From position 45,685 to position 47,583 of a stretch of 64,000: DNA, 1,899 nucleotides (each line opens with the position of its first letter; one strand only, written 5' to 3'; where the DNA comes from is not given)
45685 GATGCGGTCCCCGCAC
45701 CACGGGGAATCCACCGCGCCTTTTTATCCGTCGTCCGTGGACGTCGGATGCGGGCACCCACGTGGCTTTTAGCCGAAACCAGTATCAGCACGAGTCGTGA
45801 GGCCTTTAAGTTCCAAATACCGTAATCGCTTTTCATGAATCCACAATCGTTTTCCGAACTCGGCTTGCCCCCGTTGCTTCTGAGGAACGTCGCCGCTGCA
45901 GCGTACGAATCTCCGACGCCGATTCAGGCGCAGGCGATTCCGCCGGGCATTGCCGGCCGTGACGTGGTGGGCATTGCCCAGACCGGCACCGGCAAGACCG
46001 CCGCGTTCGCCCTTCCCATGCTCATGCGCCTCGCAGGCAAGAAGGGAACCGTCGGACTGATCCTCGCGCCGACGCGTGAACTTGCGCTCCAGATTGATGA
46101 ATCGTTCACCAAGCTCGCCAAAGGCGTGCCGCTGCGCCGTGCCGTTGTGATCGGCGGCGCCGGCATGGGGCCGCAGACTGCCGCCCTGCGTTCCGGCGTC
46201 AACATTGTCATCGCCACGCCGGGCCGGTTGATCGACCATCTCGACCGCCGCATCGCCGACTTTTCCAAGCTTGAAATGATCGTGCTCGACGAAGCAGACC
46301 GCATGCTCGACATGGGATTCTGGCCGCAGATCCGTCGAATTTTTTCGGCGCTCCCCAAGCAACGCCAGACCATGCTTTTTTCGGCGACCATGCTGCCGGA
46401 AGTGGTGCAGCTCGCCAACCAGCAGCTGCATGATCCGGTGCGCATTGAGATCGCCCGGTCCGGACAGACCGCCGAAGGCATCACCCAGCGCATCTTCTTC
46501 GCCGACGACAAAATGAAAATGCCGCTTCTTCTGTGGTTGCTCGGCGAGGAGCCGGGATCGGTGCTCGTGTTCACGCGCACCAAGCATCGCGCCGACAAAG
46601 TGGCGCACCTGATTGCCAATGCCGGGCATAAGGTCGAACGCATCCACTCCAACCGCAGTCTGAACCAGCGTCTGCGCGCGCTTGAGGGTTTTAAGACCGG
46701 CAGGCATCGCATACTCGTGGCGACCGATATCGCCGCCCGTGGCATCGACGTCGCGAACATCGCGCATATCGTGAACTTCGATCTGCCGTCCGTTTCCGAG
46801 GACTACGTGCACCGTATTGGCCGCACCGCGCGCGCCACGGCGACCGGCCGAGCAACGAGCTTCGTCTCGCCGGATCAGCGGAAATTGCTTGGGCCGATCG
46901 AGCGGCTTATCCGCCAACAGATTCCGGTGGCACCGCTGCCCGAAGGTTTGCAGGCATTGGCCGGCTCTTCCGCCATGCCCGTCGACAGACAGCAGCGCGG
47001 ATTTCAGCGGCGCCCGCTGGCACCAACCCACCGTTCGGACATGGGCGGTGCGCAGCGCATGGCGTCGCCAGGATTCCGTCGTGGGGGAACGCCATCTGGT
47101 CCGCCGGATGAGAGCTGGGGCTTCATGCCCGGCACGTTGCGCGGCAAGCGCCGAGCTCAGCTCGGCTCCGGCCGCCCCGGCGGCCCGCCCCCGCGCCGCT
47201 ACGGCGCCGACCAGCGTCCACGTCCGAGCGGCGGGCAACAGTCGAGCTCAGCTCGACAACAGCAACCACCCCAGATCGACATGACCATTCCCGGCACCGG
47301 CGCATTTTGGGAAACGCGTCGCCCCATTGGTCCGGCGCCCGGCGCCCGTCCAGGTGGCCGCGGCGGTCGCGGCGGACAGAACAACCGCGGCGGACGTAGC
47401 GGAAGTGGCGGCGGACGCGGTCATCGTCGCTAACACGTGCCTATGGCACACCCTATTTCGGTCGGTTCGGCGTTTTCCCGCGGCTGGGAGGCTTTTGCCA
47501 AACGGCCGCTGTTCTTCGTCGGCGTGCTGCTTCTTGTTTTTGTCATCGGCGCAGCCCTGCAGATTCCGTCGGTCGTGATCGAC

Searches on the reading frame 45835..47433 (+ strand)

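Call 26: search_protein_families(library=pfam, proteins=[window:45835-47433:+], max_evalue=0.001)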
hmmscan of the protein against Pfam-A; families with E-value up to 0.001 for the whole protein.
window:45835-47433:+ (532 aa): 3 families
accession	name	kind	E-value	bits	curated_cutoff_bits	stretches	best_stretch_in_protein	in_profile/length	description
PF00270.35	DEAD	-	2.7e-48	164.3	26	1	28-188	1-162/167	DEAD/DEAH box helicase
PF00271.37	Helicase_C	-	1.3e-27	96.6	23.5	1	233-334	7-109/110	Helicase conserved C-terminal domain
PF04851.21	ResIII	-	1.2e-06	28.9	22.5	1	48-186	30-162/164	Type III restriction enzyme, res subunit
